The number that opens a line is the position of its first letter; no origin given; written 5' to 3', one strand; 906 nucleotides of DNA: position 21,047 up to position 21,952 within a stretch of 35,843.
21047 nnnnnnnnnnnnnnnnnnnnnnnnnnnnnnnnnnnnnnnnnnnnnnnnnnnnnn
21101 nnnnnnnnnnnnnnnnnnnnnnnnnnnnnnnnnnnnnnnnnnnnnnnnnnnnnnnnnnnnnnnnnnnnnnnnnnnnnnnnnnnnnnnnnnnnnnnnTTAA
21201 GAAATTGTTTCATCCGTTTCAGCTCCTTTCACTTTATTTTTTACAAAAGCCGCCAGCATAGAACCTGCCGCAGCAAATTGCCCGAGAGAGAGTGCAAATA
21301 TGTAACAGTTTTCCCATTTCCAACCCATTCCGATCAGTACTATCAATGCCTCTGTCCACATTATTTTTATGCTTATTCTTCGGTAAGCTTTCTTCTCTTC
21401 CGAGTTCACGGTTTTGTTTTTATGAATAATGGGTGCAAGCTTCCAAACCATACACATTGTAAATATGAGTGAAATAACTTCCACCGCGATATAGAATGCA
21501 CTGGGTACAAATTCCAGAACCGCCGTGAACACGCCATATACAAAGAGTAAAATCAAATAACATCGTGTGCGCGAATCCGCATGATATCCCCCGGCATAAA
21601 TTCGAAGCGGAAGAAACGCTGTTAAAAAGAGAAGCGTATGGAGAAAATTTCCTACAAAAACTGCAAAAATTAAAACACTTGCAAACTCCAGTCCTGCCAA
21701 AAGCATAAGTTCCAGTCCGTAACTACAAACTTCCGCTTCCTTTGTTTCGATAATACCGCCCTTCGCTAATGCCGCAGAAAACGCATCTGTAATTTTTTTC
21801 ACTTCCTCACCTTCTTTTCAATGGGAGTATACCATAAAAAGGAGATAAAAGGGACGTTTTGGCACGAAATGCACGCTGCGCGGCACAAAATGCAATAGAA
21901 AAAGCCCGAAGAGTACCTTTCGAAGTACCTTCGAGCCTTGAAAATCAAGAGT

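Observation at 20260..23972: Agr-type quorum-sensing cassette with an intact AgrB, no recognisable AgrD, and a 317-aa secreted protein in the AgrD slot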

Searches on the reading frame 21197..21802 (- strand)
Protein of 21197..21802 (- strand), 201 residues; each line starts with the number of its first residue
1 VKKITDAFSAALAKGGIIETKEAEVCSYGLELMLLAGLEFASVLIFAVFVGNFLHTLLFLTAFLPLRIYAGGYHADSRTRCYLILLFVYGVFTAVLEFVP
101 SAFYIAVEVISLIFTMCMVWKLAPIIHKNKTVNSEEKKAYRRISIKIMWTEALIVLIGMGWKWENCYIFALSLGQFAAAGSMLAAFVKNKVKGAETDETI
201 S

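Call 3: search_protein_families(library=pfam, proteins=[window:21197-21802:-], max_evalue=0.1)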
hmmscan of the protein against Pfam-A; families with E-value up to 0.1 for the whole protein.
window:21197-21802:- (201 aa): 3 families
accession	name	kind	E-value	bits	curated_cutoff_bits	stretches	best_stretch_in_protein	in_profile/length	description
PF04647.20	AgrB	-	2.5e-35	121.9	23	1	6-176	6-175/185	Accessory gene regulator B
PF19713.4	DUF6208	-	0.0083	15.4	25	1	102-182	7-87/316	Family of unknown function (DUF6208)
PF10348.14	DUF2427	-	0.067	13.4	23.8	1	93-159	36-100/105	Domain of unknown function (DUF2427)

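Call 4: search_protein_families(library=ncbifam, proteins=[window:21197-21802:-], max_evalue=0.1)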
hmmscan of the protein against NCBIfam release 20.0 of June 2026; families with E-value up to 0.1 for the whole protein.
window:21197-21802:- (201 aa): 1 family
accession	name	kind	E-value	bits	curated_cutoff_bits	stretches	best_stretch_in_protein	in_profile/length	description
NF002210.0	PRK01100.1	equivalog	9e-09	35.3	282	1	19-142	29-151/210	accessory gene regulator ArgB-like protein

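Call 16: find_homologous_proteins(query=window:21197-21802:-, max_evalue=0.00001)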
Query window:21197-21802:- (201 aa): 141 proteins with E <= 0.00001 among 552 candidates; the best 120 are listed.
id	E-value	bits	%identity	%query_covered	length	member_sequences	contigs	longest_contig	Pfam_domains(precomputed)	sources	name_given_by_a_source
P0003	5.6e-125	432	100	100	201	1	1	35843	PF04647.21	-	-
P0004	1.7e-75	271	64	100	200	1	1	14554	PF04647.21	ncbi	-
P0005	4.6e-68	247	60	95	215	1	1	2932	PF04647.21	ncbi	-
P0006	1.1e-66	242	61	95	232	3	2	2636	PF04647.21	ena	-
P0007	1.1e-65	239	57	96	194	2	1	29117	PF04647.21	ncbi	-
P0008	1.6e-65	239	60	95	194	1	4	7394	PF04647.21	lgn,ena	-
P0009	1.9e-59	219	53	100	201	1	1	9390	PF04647.21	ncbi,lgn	-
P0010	3.4e-59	218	52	100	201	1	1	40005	PF04647.21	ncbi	-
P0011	1.0e-56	210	48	100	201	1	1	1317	PF04647.21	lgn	-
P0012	7.5e-55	204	51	96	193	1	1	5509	PF04647.21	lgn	-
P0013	4.2e-51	192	46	99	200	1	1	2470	PF04647.21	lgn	-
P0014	4.5e-50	188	46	99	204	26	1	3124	PF04647.21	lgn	-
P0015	5.8e-49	185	45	99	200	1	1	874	PF04647.21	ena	-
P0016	1.2e-48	183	42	99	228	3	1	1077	PF04647.21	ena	-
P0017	3.8e-48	182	44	99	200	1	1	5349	PF04647.21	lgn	-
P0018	6.3e-47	178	45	95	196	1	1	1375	PF04647.21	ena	-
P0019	1.1e-46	177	44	99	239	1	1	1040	PF04647.21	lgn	-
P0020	5.6e-46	175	46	95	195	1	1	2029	PF04647.21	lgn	-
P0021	5.7e-46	175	46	95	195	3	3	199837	PF04647.21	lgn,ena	-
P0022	1.2e-45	174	47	96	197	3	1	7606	PF04647.21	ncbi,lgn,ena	-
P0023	2.2e-45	173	43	99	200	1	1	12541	PF04647.21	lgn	-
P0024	4.2e-45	172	43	99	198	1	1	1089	PF04647.21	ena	-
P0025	7.0e-45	171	42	96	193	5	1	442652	PF04647.21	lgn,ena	-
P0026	1.4e-44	170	47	94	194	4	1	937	PF04647.21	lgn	-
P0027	3.0e-44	169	43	99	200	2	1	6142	PF04647.21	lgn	-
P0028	8.3e-44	168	42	95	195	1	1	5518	PF04647.21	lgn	-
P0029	1.1e-43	167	43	97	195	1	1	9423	PF04647.21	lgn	-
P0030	1.5e-43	167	45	95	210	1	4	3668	PF04647.21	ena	-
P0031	2.9e-43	166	42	96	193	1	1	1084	PF04647.21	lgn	-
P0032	7.1e-43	165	45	98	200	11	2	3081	PF04647.21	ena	-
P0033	9.3e-43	164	42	96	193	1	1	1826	PF04647.21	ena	-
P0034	1.0e-42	164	46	95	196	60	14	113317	PF04647.21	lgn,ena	-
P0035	5.2e-42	162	43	97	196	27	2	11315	PF04647.21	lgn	-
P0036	5.4e-42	162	43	99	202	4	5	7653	PF04647.21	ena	-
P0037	6.4e-42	162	44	97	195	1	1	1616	PF04647.21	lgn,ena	-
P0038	7.2e-42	161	42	94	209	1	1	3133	PF04647.21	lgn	-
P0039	7.3e-42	161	42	95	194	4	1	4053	PF04647.21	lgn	-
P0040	8.6e-42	161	43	95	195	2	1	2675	PF04647.21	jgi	-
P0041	1.5e-41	160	44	97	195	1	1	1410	PF04647.21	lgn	-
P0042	1.5e-41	160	42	95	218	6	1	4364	PF04647.21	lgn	-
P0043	1.6e-41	160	42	97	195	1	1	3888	PF04647.21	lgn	-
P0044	2.0e-41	160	43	95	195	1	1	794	PF04647.21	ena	-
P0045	4.5e-41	159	42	100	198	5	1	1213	PF04647.21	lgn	-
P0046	5.0e-41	159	41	95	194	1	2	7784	PF04647.21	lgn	-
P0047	1.1e-40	158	44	100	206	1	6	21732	PF04647.21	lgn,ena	-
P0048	1.3e-40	157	39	96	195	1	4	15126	PF04647.21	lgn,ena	-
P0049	1.5e-40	157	43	95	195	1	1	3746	PF04647.21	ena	-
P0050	1.6e-40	157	43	95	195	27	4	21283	PF04647.21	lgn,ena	-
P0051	2.0e-40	157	43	95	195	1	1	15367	PF04647.21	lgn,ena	-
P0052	2.9e-40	156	43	95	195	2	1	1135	PF04647.21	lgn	-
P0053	3.0e-40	156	43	95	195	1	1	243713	PF04647.21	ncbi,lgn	-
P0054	3.8e-40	156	42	95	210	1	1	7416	PF04647.21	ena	-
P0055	3.9e-40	156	42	95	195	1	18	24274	PF04647.21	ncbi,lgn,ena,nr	ncbi:MAG: accessory gene regulator B family protein [Lachnospiraceae bacterium]|nr:accessory gene re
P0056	4.4e-40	156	39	96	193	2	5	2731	PF04647.21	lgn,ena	-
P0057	4.5e-40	156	43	97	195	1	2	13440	PF04647.21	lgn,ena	-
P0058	5.9e-40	155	43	95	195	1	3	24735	PF04647.21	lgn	-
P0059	7.0e-40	155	41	95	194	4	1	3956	PF04647.21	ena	-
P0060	7.0e-40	155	41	96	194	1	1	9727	PF04647.21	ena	-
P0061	7.3e-40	155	42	95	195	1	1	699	PF04647.21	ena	-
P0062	8.1e-40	155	41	95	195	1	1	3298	PF04647.21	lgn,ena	-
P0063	8.4e-40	155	41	99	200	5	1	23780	PF04647.21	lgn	-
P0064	1.2e-39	154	42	97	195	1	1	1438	PF04647.21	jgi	-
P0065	1.3e-39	154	42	95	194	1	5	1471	PF04647.21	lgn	-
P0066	1.9e-39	154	41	96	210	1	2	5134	PF04647.21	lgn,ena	-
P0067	2.9e-39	153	39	95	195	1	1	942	PF04647.21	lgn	-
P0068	3.0e-39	153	41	97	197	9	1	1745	PF04647.21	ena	-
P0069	5.3e-39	152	40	97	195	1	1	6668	PF04647.21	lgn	-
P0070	5.9e-39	152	41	96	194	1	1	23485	PF04647.21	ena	-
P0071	6.2e-39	152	41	96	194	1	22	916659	PF04647.21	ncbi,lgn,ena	-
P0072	6.6e-39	152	42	95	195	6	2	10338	PF04647.21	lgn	-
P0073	6.8e-39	152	41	96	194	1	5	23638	PF04647.21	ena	-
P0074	7.8e-39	152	45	95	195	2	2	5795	PF04647.21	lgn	-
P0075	7.9e-39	152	40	96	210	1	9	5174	PF04647.21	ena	-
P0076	1.0e-38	151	42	94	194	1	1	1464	PF04647.21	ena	-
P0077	1.2e-38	151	41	97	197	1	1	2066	PF04647.21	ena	-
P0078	1.2e-38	151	40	96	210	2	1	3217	PF04647.21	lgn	-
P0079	1.4e-38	151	40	96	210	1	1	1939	PF04647.21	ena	-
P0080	1.7e-38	150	40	95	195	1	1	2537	PF04647.21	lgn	-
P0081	1.7e-38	150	40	96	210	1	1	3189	PF04647.21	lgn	-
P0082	1.7e-38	150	40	96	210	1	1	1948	PF04647.21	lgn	-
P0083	1.7e-38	150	42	95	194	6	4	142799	PF04647.21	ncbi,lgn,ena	-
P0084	2.1e-38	150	40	96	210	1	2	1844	PF04647.21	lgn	-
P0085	2.3e-38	150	40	96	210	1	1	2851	PF04647.21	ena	-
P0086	2.7e-38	150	40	96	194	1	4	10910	PF04647.21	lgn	-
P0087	2.8e-38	150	40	96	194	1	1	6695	PF04647.21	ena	-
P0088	2.9e-38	150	41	97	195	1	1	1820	PF04647.21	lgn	-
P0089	3.2e-38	150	40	96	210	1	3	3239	PF04647.21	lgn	-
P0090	3.7e-38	149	41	96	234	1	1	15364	PF04647.21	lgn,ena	-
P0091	4.3e-38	149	37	95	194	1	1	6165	PF04647.21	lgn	-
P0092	4.5e-38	149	37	95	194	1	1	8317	PF04647.21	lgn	-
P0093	4.7e-38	149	39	96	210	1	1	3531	PF04647.21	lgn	-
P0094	5.1e-38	149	41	95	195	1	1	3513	PF04647.21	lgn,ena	-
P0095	6.0e-38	149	40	96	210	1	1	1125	PF04647.21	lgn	-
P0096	6.1e-38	149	41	95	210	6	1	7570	PF04647.21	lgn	-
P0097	6.2e-38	149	41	95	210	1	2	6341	PF04647.21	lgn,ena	-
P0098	6.3e-38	149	39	96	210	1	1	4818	PF04647.21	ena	-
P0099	7.2e-38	148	39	96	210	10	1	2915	PF04647.21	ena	-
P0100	7.2e-38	148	40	96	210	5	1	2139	PF04647.21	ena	-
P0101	8.5e-38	148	40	96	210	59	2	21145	PF04647.21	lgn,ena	-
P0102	1.1e-37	148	39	96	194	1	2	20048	PF04647.21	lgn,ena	-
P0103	1.6e-37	147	40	96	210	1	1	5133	PF04647.21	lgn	-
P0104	1.7e-37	147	41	94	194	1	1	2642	PF04647.21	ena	-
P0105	2.1e-37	147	39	96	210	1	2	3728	PF04647.21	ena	-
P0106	2.2e-37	147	40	96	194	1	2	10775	PF04647.21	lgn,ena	-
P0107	2.2e-37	147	40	96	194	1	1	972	PF04647.21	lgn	-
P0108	2.4e-37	147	39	96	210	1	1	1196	PF04647.21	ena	-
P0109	2.5e-37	147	41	95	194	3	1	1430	PF04647.21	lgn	-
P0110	3.1e-37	146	40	96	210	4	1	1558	PF04647.21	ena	-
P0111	3.5e-37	146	40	96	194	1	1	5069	PF04647.21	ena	-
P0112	3.7e-37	146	37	95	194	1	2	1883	PF04647.21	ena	-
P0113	3.8e-37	146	41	95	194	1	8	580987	PF04647.21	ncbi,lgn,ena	-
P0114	3.8e-37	146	40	94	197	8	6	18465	PF04647.21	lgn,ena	-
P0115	3.9e-37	146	37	95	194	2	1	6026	PF04647.21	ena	-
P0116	4.8e-37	146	41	94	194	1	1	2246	PF04647.21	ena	-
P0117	8.6e-37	145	40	94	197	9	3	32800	PF04647.21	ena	-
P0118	1.0e-36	145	39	96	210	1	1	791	PF04647.21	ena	-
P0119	1.7e-36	144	36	95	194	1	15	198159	PF04647.21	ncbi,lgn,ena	-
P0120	4.5e-36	143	36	95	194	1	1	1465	PF04647.21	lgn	-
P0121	1.2e-35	141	36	95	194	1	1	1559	PF04647.21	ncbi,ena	-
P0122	1.6e-35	141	39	94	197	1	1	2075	PF04647.21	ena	-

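Call 17: find_encoding_contigs(protein=P0004, flank=6000, max_places=3)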
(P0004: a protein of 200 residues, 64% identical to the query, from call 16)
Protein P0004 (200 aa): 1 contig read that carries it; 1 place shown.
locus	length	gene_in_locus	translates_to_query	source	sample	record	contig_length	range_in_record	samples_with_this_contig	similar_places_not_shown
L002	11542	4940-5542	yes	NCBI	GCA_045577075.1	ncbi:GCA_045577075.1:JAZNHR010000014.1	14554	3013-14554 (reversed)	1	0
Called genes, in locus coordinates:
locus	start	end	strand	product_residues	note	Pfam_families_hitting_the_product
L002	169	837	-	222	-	PF04973:NMN_transporter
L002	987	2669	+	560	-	PF00501:AMP-binding, PF23562:AMP-binding_C_3 (weak)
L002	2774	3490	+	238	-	PF00072:Response_reg, PF04397:LytTR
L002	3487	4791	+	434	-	PF14501:HATPase_c_5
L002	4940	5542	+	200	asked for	PF04647:AgrB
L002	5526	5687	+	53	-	-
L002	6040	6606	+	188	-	PF25087:GMPPB_C (faint), PF25084:LbH_EIF2B (weak), PF00132:Hexapep, PF14602:Hexapep_2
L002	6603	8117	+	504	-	PF01554:MatE (weak), PF03023:MurJ, PF13440:Polysacc_synt_3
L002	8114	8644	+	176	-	PF25087:GMPPB_C (faint), PF00132:Hexapep, PF14602:Hexapep_2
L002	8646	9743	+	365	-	PF13439:Glyco_transf_4, PF13579:Glyco_trans_4_4, PF00534:Glycos_transf_1, PF13692:Glyco_trans_1_4, PF13524:Glyco_trans_1_2 (weak)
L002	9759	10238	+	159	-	PF14221:DUF4330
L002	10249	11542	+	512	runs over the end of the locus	PF04932:Wzy_C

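Call 18: find_encoding_contigs(protein=P0007, flank=6000, max_places=3)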
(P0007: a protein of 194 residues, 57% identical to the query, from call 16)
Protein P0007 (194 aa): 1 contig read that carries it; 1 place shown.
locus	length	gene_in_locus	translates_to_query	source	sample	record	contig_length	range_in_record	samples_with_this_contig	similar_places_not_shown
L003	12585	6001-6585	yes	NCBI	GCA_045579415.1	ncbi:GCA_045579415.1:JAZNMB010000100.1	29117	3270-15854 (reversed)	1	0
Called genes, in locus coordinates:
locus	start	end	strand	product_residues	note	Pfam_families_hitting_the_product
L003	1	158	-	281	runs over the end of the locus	PF02311:AraC_binding, PF07883:Cupin_2, PF12833:HTH_18, PF00165:HTH_AraC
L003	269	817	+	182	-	-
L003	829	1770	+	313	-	PF00294:PfkB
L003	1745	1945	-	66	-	-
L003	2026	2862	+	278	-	PF02811:PHP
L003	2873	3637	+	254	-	PF00149:Metallophos, PF13277:YmdB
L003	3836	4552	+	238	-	PF00072:Response_reg, PF04397:LytTR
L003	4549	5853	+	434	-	PF14501:HATPase_c_5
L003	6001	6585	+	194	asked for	PF04647:AgrB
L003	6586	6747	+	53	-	-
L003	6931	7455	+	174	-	-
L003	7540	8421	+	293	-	PF07833:Cu_amine_oxidN1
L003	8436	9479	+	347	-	PF00395:SLH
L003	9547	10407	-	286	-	PF19568:Spore_III_AA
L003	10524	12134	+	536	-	PF01078:Mg_chelatase, PF05496:RuvB_N (faint), PF00158:Sigma54_activat, PF13191:AAA_16 (weak), PF00004:AAA, PF07728:AAA_5, PF05362:Lon_C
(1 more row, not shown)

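Call 19: find_encoding_contigs(protein=P0010, flank=6000, max_places=3)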
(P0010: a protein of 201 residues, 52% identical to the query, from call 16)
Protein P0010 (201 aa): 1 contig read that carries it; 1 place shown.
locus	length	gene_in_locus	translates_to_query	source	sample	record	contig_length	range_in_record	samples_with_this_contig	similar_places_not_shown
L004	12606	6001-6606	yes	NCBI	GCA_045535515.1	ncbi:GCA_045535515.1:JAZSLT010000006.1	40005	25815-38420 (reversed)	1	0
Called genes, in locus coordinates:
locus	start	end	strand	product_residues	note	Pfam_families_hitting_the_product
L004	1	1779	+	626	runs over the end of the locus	PF01257:2Fe-2S_thioredx (weak), PF01512:Complex1_51K, PF10531:SLBB (weak), PF10589:NADH_4Fe-4S, PF13237:Fer4_10 (weak), PF12838:Fer4_7, PF00037:Fer4 (weak), PF12837:Fer4_6 (weak), +2 more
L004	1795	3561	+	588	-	PF13510:Fer2_4, PF10588:NADH-G_4Fe-4S_3, PF13237:Fer4_10 (weak), PF22117:Fer4_Nqo3 (weak), PF12838:Fer4_7 (weak), PF00037:Fer4 (weak), PF02906:Fe_hyd_lg_C, PF02256:Fe_hyd_SSU, +2 more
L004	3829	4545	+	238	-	PF00072:Response_reg, PF04397:LytTR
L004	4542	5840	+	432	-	PF14501:HATPase_c_5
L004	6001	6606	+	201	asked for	PF04647:AgrB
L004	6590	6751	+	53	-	-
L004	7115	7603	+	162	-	-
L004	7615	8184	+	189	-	-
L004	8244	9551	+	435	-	PF00395:SLH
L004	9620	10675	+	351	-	PF00395:SLH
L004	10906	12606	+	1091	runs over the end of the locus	PF02018:CBM_4_9, PF00395:SLH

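Call 34: find_related_loci(query=A4, collection=genome_contigs, flank=5000)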
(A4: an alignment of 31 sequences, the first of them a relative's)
Query A4 (201 aa) in genome_contigs; peptide patterns used: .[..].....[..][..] (x = any residue, [..] = any of these).
137 stretches matched a pattern; 131 encode a relative of the query (tblastn E <= 1e-3); the best 80 are kept; 80 distinct loci.
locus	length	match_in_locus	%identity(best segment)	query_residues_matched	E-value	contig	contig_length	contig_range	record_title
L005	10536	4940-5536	64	1-200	1e-75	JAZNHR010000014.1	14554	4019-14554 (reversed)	MAG: Clostridia bacterium isolate T1900044691_TS20190157.MAGScoT_cleanbin_000009 SGB_1751_k141_2074635, whole genome sho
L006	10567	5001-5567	45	1-189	8e-53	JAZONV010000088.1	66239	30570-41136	MAG: Clostridia bacterium isolate T1900045635_YK20190329.MAGScoT_cleanbin_000026 SGB_8089_k141_2146111, whole genome sho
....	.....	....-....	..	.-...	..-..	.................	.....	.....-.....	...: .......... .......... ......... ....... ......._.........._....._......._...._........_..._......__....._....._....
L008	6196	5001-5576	43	1-192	8e-50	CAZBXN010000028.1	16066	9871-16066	MAG TPA_asm: uncultured Lachnospiraceae bacterium isolate SRP287540_co2_8 genome assembly, contig: NODE_3966_length_1606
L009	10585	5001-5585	43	1-195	1e-49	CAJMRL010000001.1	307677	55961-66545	TPA_asm: uncultured bacterium isolate ERR260181-bin.21 genome assembly, contig: NODE_8_length_307677_cov_24.814604, whol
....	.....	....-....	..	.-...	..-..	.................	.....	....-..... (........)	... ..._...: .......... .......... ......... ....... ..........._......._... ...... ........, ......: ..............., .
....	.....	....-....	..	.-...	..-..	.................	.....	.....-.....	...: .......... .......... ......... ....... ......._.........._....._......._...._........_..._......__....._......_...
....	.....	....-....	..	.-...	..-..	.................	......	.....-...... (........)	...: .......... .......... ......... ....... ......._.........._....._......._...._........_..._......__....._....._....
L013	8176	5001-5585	38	1-195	2e-44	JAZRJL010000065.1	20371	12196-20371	MAG: Clostridia bacterium isolate T1900045466_YK20190157.MAGScoT_cleanbin_000018 SGB_7212_k141_73683, whole genome shotg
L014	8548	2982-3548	41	1-189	8e-44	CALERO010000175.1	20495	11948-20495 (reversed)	MAG TPA_asm: uncultured Clostridia bacterium isolate SRR1747065_bin.184_CONCOCT_v1.1_MAG genome assembly, contig: ERZ808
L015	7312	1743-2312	41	3-192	1e-43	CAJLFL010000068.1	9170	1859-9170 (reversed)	MAG TPA_asm: uncultured Clostridiales bacterium isolate ERR1430432-bin.57 genome assembly, contig: NODE_6822_length_9170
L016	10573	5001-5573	43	1-191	1e-43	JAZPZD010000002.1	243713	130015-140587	MAG: Clostridia bacterium isolate T1900044646_TS20190112.MAGScoT_cleanbin_000004 SGB_1362_k141_486946, whole genome shot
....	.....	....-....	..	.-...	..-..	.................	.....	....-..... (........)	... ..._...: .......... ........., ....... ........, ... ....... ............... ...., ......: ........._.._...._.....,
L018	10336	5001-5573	42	1-191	6e-42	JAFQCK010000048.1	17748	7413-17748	MAG: Lachnospiraceae bacterium isolate RGIG1692 Goat_Cecum-2__c187996, whole genome shotgun sequence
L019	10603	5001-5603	52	1-201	3e-66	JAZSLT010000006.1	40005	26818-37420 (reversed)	MAG: Clostridia bacterium isolate T1900044557_TS20190023.MAGScoT_cleanbin_000010 SGB_315_k141_2045982, whole genome shot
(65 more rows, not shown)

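Call 76: find_encoding_contigs(protein=P0008, flank=3000, max_places=3)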
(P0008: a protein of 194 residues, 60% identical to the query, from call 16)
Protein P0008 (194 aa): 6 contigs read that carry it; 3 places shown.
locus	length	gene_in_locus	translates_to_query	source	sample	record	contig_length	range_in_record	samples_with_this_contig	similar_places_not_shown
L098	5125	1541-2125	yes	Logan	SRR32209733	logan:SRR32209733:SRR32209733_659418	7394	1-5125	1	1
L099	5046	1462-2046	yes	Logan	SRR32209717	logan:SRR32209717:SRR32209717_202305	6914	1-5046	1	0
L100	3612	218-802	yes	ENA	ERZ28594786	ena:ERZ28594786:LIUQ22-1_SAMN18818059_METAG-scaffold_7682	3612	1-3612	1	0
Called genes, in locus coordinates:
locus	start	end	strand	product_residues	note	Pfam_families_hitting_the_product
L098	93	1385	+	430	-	PF14501:HATPase_c_5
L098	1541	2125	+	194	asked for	PF04647:AgrB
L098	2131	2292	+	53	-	-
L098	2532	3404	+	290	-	-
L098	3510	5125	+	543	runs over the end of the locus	PF13306:LRR_5, PF07833:Cu_amine_oxidN1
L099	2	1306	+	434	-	?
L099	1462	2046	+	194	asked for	PF04647:AgrB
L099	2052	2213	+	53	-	-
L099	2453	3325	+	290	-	-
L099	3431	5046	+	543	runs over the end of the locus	PF13306:LRR_5, PF07833:Cu_amine_oxidN1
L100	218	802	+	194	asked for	PF04647:AgrB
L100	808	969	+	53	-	-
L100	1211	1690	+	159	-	-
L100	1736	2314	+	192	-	-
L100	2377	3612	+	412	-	?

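Call 77: find_encoding_contigs(protein=P0009, flank=3000, max_places=2)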
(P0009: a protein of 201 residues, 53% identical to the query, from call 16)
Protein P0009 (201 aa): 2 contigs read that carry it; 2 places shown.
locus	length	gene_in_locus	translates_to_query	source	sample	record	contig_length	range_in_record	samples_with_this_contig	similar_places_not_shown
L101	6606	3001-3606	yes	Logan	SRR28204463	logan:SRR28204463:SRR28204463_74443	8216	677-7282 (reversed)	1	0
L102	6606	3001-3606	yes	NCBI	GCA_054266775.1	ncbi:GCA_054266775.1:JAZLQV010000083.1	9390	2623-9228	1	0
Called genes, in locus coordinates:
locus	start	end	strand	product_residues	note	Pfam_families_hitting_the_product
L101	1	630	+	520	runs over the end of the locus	?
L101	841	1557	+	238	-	PF00072:Response_reg, PF04397:LytTR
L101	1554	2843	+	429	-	PF14501:HATPase_c_5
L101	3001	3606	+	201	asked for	PF04647:AgrB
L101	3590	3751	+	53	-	-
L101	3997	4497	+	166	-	-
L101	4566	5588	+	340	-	PF00395:SLH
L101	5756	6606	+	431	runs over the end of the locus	PF00395:SLH (weak)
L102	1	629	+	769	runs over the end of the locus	PF13237:Fer4_10 (faint)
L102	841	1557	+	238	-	PF00072:Response_reg, PF04397:LytTR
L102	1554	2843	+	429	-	PF14501:HATPase_c_5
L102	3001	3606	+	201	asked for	PF04647:AgrB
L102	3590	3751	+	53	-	-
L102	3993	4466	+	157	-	-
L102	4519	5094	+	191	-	-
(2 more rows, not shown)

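Call 78: find_encoding_contigs(protein=P0005, flank=3000, max_places=2)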
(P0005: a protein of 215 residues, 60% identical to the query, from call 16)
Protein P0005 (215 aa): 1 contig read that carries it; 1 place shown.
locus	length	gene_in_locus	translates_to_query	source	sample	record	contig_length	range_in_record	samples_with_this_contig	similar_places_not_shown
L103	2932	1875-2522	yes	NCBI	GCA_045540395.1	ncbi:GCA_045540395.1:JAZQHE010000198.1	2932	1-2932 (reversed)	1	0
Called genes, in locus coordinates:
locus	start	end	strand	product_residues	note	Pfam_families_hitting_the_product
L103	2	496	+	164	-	?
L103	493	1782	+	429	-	PF14501:HATPase_c_5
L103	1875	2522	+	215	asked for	PF04647:AgrB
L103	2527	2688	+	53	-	-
